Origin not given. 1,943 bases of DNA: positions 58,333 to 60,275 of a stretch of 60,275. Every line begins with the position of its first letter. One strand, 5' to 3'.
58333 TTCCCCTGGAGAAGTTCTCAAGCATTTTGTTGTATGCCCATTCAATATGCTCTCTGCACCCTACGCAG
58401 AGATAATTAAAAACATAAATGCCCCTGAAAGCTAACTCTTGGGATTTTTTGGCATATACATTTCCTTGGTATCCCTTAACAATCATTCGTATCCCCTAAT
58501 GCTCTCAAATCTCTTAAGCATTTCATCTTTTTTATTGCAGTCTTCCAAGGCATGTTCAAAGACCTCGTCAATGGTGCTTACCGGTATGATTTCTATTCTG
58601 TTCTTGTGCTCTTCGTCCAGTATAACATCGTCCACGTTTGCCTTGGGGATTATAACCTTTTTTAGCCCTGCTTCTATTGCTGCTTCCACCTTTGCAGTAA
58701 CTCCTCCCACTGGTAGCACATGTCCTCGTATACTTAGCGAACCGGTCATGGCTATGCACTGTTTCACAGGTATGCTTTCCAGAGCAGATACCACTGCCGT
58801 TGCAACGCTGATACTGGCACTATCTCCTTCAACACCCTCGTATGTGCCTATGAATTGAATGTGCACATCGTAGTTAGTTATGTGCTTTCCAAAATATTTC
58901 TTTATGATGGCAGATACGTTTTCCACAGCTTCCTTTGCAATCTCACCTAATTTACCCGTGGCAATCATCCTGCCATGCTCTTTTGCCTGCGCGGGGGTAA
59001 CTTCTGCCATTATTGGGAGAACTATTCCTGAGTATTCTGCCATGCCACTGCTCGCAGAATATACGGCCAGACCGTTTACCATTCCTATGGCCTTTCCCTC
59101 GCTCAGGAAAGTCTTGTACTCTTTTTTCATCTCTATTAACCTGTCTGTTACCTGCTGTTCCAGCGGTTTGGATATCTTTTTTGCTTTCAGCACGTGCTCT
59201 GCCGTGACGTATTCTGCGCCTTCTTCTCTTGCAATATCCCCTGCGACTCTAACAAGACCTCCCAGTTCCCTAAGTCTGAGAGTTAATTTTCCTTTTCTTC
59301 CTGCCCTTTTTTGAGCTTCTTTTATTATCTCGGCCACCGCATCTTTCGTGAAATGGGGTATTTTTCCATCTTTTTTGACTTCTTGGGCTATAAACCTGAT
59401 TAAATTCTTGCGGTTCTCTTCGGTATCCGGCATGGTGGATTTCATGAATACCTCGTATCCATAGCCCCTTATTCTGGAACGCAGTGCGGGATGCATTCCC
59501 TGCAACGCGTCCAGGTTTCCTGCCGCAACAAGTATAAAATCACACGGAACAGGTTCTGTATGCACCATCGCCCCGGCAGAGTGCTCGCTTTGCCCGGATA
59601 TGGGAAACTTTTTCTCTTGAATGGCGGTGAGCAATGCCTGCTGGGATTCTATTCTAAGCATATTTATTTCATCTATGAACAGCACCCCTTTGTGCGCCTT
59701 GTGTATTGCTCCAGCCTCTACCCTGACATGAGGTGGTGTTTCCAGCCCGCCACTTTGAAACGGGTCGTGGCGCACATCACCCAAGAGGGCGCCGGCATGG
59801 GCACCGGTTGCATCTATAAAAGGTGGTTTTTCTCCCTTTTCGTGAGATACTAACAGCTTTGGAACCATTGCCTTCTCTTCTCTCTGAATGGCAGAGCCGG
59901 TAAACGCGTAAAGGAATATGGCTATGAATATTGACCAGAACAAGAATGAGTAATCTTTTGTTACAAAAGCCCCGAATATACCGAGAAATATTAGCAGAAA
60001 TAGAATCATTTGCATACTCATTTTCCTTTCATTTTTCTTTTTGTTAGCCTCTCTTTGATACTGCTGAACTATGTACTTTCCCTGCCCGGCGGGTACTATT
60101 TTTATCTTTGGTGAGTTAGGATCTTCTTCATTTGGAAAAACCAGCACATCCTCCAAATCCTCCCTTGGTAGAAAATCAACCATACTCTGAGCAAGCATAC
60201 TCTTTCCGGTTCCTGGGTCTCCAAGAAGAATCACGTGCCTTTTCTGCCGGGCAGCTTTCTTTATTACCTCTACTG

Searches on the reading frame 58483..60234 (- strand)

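Call 90: search_protein_families(library=pfam, proteins=[window:58483-60234:-], max_evalue=0.00001)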
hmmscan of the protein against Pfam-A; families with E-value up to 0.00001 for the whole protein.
window:58483-60234:- (583 aa): 7 families
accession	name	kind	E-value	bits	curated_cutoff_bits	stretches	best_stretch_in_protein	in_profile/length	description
PF05362.19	Lon_C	-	2.3e-32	112.7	21.1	1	378-564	22-204/205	Lon protease (S16) C-terminal proteolytic domain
PF20436.4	LonB_AAA-LID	-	2.8e-12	46.9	22.4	1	294-351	1-58/65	Archaeal LonB, AAA+ ATPase LID domain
PF07728.20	AAA_5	-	5.6e-11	43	22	0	170-254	59-138/139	AAA domain (dynein-related subfamily)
PF00158.32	Sigma54_activat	-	2.4e-10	40.8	20.2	1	173-218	85-130/168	Sigma-54 interaction domain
PF01078.27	Mg_chelatase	-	4.3e-10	39.8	20.3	0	171-240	96-157/207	Magnesium chelatase, subunit ChlI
PF13541.12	ChlI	-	1.4e-08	35.1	27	1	426-533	15-121/121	Subunit ChlI of Mg-chelatase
PF00493.29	MCM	-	5.9e-07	29.3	23.3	0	170-212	110-152/224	MCM P-loop domain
